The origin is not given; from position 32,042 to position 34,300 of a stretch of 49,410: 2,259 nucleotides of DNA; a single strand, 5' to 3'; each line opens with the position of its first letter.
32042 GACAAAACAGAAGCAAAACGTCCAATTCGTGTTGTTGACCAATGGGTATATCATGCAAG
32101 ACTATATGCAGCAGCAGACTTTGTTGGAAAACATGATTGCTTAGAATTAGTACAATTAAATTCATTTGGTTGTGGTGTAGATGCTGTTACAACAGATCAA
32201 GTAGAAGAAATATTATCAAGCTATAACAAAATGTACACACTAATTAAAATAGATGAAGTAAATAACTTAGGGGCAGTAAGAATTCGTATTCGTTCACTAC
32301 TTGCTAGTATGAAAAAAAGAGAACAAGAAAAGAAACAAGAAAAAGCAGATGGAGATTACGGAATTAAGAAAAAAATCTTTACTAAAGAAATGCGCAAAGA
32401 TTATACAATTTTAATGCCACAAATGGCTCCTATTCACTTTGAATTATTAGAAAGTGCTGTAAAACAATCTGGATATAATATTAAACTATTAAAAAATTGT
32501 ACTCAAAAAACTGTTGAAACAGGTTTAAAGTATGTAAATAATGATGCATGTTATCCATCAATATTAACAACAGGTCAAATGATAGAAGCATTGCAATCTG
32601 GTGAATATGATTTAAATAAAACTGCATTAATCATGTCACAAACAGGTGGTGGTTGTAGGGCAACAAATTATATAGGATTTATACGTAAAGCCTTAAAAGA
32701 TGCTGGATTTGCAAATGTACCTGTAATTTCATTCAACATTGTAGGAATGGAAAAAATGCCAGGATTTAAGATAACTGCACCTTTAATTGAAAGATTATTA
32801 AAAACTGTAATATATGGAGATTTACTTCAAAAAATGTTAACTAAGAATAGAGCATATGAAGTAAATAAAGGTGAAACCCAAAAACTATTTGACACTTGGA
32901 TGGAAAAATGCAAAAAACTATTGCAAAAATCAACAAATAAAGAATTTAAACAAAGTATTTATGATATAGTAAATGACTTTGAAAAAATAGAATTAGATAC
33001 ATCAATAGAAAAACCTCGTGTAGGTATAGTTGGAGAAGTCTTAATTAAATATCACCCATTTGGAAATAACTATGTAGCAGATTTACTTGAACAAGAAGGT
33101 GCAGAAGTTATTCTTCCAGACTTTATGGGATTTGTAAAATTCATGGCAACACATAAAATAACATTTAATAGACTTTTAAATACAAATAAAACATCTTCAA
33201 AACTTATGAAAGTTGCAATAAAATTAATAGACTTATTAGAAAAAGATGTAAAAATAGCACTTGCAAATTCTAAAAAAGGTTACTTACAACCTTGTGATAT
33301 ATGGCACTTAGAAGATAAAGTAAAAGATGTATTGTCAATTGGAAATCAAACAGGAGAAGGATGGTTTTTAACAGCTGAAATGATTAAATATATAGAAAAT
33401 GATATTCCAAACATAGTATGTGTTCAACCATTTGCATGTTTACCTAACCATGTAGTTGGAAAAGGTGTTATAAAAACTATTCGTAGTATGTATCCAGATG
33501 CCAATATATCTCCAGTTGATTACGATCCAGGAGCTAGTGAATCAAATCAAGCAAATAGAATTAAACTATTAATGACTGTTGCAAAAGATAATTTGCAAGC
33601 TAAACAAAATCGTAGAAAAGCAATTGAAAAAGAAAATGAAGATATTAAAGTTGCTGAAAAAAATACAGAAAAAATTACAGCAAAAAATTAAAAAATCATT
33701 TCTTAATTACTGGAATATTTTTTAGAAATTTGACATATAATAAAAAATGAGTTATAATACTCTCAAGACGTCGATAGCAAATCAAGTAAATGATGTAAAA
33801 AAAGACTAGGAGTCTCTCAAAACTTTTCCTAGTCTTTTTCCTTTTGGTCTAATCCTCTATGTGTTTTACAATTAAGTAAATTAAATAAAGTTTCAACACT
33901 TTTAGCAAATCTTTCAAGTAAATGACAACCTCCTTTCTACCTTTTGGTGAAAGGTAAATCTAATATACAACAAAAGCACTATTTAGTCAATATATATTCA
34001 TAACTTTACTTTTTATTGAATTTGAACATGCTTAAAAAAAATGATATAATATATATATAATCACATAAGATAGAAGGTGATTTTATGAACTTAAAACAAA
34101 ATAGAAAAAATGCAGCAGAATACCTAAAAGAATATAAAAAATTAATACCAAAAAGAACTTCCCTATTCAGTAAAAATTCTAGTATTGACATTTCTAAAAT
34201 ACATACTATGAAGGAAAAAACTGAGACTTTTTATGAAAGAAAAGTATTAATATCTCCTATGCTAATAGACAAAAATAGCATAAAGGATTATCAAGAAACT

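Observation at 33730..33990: Unannotated par/Fst-like type I toxin-antitoxin locus: convergent RNAs, shared terminator, direct repeats over the toxin start codon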

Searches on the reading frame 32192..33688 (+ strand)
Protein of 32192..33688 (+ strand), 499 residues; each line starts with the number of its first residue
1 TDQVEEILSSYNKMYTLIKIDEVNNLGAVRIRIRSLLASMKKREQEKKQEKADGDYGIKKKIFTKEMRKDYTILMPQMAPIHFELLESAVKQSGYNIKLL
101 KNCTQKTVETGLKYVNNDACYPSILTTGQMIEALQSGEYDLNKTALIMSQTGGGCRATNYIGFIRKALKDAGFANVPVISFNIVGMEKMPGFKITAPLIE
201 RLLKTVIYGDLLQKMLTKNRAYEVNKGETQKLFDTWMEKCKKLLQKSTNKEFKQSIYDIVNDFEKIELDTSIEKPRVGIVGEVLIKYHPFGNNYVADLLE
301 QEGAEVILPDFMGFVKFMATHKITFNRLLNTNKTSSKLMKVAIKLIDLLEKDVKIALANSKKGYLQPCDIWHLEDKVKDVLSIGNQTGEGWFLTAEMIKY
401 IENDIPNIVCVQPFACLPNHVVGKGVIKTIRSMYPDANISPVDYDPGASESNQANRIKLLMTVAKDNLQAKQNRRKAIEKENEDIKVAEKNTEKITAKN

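Call 67: find_homologous_proteins(query=window:32192-33688:+, max_evalue=1e-50)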
Query window:32192-33688:+ (499 aa): 7876 proteins with E <= 1e-50 among 8000 candidates; the best 120 are listed.
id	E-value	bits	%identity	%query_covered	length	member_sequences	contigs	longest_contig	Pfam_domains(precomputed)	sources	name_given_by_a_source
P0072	2.1e-293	991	88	100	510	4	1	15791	PF09989.16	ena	-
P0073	2.3e-293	991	90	97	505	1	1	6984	PF09989.16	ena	-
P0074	5.7e-293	990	87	100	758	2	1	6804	PF09989.16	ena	-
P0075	6.2e-293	990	88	99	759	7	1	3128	PF09989.16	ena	-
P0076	7.3e-293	989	90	97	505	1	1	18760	PF09989.16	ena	-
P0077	7.5e-293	989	90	97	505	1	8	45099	PF09989.16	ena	-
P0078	3.0e-292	987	90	97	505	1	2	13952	PF09989.16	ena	-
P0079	6.8e-292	986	91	96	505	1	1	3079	PF09989.16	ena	-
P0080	4.8e-291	983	88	99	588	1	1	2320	PF09989.16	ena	-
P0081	9.3e-291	983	87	100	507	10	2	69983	PF09989.16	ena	-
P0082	5.6e-289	977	86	99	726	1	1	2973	PF09989.16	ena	-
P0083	7.3e-287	970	87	98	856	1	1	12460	PF09989.16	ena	-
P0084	9.6e-286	966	88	97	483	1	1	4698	PF09989.16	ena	-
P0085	6.5e-285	963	89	94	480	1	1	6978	PF09989.16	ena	-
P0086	2.9e-284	961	86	99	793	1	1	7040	PF09989.16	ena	-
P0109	4.0e-271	918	83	97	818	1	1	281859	PF09989.16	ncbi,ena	-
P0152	3.8e-264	895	88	89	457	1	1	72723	PF09989.16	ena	-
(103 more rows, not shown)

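Call 68: find_encoding_contigs(protein=P0077, flank=3000, max_places=4)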
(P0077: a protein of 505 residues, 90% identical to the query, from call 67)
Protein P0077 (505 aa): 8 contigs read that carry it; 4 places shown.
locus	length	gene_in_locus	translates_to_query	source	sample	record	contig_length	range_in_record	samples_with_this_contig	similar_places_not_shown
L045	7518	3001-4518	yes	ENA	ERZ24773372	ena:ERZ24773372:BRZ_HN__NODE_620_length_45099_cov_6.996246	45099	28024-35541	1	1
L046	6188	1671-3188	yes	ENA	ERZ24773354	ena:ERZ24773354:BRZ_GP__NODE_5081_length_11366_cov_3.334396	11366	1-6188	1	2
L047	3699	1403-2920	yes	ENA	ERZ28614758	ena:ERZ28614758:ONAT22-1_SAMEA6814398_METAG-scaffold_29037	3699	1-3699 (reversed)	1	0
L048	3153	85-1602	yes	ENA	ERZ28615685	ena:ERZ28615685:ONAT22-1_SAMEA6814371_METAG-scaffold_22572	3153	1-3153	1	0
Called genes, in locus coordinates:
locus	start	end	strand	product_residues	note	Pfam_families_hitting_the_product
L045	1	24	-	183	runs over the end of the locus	PF10646:Germane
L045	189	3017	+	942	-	PF00480:ROK (faint), PF01548:DEDD_Tnp_IS110 (faint), PF01869:BcrAD_BadFG, PF09989:DUF2229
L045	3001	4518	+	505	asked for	PF09989:DUF2229 (faint)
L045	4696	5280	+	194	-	PF00226:DnaJ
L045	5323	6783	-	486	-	PF09847:12TM_1 (weak), PF16949:ABC_tran_2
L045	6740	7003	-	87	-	-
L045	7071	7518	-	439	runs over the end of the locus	-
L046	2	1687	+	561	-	?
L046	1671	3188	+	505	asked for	PF09989:DUF2229 (faint)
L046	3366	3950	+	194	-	PF00226:DnaJ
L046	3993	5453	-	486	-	PF09847:12TM_1 (weak), PF16949:ABC_tran_2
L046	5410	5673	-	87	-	-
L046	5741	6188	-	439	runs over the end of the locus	-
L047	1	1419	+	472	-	?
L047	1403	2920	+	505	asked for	PF09989:DUF2229 (faint)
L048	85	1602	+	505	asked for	PF09989:DUF2229 (faint)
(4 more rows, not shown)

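Call 69: find_encoding_contigs(protein=P0081, flank=3000, max_places=3)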
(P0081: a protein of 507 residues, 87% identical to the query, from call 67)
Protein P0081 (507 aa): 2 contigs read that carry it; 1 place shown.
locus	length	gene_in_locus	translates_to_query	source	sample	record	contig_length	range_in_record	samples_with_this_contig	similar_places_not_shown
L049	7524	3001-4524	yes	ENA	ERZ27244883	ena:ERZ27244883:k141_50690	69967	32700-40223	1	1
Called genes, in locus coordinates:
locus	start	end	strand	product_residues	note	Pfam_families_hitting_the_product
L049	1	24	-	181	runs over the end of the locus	PF10646:Germane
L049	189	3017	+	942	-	PF01548:DEDD_Tnp_IS110 (faint), PF01869:BcrAD_BadFG, PF09989:DUF2229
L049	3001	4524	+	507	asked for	PF09989:DUF2229 (faint)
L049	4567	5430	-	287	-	PF01734:Patatin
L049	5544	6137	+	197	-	PF00226:DnaJ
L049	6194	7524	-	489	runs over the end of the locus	PF09847:12TM_1, PF16949:ABC_tran_2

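Call 70: find_encoding_contigs(protein=P0152, flank=3000, max_places=3)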
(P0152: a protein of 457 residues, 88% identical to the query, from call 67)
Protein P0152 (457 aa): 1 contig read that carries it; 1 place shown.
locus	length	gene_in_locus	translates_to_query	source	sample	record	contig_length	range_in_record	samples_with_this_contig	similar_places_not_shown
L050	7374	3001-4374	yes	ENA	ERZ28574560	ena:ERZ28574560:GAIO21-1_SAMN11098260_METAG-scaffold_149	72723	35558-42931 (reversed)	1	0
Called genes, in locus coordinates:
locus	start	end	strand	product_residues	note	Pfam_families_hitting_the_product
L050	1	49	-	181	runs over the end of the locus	PF10646:Germane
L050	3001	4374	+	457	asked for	PF09989:DUF2229 (faint)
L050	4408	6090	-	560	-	-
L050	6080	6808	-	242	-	PF00005:ABC_tran, PF13304:AAA_21 (faint)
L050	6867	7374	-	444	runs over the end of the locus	-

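Call 71: find_encoding_contigs(protein=P0109, flank=3000, max_places=3)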
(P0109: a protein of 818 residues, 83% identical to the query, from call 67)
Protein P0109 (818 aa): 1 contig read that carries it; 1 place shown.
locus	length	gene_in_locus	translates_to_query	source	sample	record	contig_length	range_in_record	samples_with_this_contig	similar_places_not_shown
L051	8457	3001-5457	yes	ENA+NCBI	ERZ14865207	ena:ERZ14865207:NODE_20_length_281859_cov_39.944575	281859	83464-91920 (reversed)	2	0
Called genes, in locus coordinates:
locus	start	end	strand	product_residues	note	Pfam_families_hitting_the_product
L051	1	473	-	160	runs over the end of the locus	PF07670:Gate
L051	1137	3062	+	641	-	PF00480:ROK (faint), PF01548:DEDD_Tnp_IS110 (faint), PF01869:BcrAD_BadFG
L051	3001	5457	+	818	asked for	PF09989:DUF2229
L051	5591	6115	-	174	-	PF00188:CAP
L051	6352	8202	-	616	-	PF00664:ABC_membrane, PF00005:ABC_tran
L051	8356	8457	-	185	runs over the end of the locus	PF00005:ABC_tran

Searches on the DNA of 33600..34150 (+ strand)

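Call 5: search_rna_families(source=window, start=33600, end=34150, threshold=evalue, max_evalue=10, show_alignments=3)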
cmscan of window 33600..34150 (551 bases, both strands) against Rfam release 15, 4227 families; matches with E-value up to 10: 4.
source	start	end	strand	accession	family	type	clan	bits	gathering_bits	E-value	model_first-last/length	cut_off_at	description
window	34062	34111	+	RF00026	U6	Gene; snRNA; splicing;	CL00009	15.1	44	0.5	1-49/105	no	U6 spliceosomal RNA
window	33783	33844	+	RF00357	snoR44_J54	Gene; snRNA; snoRNA; CD-box;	CL00069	14.7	48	9.2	1-97/97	no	Small nucleolar RNA R44/J54/Z268 family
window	33797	33840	+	RF02455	Virus_CITE_1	Cis-reg;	-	14.3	80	5.9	1-93/93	no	Dianthovirus RNA2 cap-independent translation element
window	33786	33855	+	RF00276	SNORD52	Gene; snRNA; snoRNA; CD-box;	CL00063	13.9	45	5.3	1-67/67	no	Small nucleolar RNA SNORD52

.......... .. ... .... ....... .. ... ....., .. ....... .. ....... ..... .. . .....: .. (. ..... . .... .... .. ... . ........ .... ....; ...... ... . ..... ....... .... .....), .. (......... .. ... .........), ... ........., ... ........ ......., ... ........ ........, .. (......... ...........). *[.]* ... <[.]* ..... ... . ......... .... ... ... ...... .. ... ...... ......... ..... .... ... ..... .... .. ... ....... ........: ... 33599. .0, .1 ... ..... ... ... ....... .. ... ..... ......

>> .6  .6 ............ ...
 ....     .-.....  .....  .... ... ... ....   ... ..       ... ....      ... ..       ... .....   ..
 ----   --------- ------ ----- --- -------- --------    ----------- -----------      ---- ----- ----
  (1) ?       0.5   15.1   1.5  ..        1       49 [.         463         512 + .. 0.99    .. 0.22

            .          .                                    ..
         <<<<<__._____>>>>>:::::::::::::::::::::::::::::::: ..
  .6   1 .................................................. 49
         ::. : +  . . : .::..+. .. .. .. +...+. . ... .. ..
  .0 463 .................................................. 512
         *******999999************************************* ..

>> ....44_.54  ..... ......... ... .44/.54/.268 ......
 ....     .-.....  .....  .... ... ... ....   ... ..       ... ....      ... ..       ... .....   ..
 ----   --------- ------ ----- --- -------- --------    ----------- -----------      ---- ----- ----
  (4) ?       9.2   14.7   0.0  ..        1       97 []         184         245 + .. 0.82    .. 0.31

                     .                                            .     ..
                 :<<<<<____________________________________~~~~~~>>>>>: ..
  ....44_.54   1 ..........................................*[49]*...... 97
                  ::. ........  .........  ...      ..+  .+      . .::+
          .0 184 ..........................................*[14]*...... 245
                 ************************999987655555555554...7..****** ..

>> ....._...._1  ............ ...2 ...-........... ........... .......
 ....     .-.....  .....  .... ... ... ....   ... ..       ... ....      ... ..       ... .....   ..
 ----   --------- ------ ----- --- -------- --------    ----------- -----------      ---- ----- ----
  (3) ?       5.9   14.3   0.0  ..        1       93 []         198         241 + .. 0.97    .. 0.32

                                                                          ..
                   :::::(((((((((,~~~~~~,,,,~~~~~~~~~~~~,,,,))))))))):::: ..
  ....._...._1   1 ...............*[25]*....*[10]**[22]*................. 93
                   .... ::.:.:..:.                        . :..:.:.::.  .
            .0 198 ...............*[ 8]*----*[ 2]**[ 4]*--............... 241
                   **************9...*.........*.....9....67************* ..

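Call 35: search_dna_similar(query=window:33725-33995:+, collection=plasmids, mode=distant, max_evalue=0.01)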
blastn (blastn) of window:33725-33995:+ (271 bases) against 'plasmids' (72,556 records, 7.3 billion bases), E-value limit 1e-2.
No match.

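Call 36: search_dna_similar(query=window:33725-33995:+, collection=phages, mode=distant, max_evalue=0.01)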
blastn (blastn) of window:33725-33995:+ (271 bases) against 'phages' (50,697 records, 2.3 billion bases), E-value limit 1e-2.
Records with a match: 1; places in all: 1; records where one place covers at least 80% of the query: 0.
Best place of each record, by identity: 80-90% 1.
By first word of the organism name: Bacteroides 1.
By host as written in the record: Bacteroides thetaiotaomicron VPI-5494 1.
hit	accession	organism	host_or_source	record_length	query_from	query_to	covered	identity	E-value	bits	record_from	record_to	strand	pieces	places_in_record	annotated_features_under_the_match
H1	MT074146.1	Bacteroides phage SJC03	Bacteroides thetaiotaomicron VPI-5494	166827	153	192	15%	85.0%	6e-3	46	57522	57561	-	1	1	hypothetical protein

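Call 58: search_dna_similar(query=window:33924-33962:+, collection=plasmids, mode=distant, max_evalue=10, max_rows=15)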
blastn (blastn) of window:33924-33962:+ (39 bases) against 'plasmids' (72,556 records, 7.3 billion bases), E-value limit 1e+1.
Records with a match: 3; places in all: 3; records where one place covers at least 80% of the query: 0.
Best place of each record, by identity: >=99% 1; 95-99% 1; 80-90% 1.
By first word of the organism name: Klebsiella 1; Persicobacter 1; Prevotella 1.
By predicted mobility (MOB-suite, as given by PLSDB): non-mobilizable 3.
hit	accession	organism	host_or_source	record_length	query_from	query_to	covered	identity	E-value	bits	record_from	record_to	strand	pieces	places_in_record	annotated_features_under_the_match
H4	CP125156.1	Klebsiella pneumoniae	-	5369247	11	38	72%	89.7%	2e+0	37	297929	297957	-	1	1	FimD/PapC C-terminal domain-containing protein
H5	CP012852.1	Persicobacter sp. JZB09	cell culture,soil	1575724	5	25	54%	95.2%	6e+0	35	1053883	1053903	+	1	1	none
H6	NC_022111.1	Prevotella sp. oral taxon 299 str. F0039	Homo sapiens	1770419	18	35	46%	100.0%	6e+0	34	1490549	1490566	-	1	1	none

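Call 59: search_dna_similar(query=window:33924-33962:+, collection=phages, mode=distant, max_evalue=10, max_rows=15)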
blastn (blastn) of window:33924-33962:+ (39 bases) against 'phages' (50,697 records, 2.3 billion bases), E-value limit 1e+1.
Records with a match: 7; places in all: 7; records where one place covers at least 80% of the query: 0.
Best place of each record, by identity: >=99% 4; 90-95% 2; 80-90% 1.
By first word of the organism name: Oenococcus 2; Erwinia 1; Bacteriophage 1; Pantoea 1; Bacteroides 1; Flyfo 1.
By host as written in the record: Oenococcus oeni 2; Erwinia billingiae 1; - 1; Pantoea ananatis ZJU1 1; Bacteroides fragilis GB124 1; Pteropus tonganus 1.
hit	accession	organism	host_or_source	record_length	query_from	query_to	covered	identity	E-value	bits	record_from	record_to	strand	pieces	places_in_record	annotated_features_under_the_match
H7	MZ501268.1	Erwinia phage AH06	Erwinia billingiae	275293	11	37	69%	85.2%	7e+0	32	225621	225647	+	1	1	287: DNA-directed RNA polymerase subunit beta'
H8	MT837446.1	Bacteriophage sp.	human fecal samples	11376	13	34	56%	90.9%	7e+0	32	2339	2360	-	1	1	record has no annotation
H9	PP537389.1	Pantoea phage PA1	Pantoea ananatis ZJU1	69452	17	38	56%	90.9%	7e+0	32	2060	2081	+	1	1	record has no annotation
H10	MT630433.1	Bacteroides phage vB_BfrS_23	Bacteroides fragilis GB124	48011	20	38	49%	100.0%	6e-1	36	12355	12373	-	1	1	tail fiber protein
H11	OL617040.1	Flyfo podovirus Tbat2_2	Pteropus tonganus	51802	16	34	49%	100.0%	6e-1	36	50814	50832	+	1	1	hypothetical protein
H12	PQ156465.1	Oenococcus phage Krappator27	Oenococcus oeni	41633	6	22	44%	100.0%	7e+0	32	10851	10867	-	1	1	none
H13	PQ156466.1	Oenococcus phage Krappator149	Oenococcus oeni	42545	6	22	44%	100.0%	7e+0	32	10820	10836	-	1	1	none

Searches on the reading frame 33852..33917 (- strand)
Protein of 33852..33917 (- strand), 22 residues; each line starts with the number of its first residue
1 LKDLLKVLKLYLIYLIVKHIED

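Call 30: search_protein_families(library=pfam, max_evalue=10, proteins=[window:33852-33917:-])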
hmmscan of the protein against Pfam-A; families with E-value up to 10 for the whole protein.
seq(22 aa): 0 families

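Call 31: search_protein_families(library=ncbifam, max_evalue=10, proteins=[window:33852-33917:-])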
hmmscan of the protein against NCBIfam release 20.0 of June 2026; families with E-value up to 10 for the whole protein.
seq(22 aa): 0 families

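Call 55: list_cluster_members(proteins=[window:33852-33917:-, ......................, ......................, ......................, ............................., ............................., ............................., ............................, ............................])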
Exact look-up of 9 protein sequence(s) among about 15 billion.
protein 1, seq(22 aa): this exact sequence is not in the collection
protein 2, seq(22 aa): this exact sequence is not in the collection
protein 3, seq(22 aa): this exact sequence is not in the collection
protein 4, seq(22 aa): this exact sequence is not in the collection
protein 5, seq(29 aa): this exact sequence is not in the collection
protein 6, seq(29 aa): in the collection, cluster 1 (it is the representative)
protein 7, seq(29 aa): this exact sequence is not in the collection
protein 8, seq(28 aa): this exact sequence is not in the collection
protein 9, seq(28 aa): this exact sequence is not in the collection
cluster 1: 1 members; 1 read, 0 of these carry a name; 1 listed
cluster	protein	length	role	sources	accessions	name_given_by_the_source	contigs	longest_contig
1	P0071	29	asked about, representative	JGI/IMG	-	-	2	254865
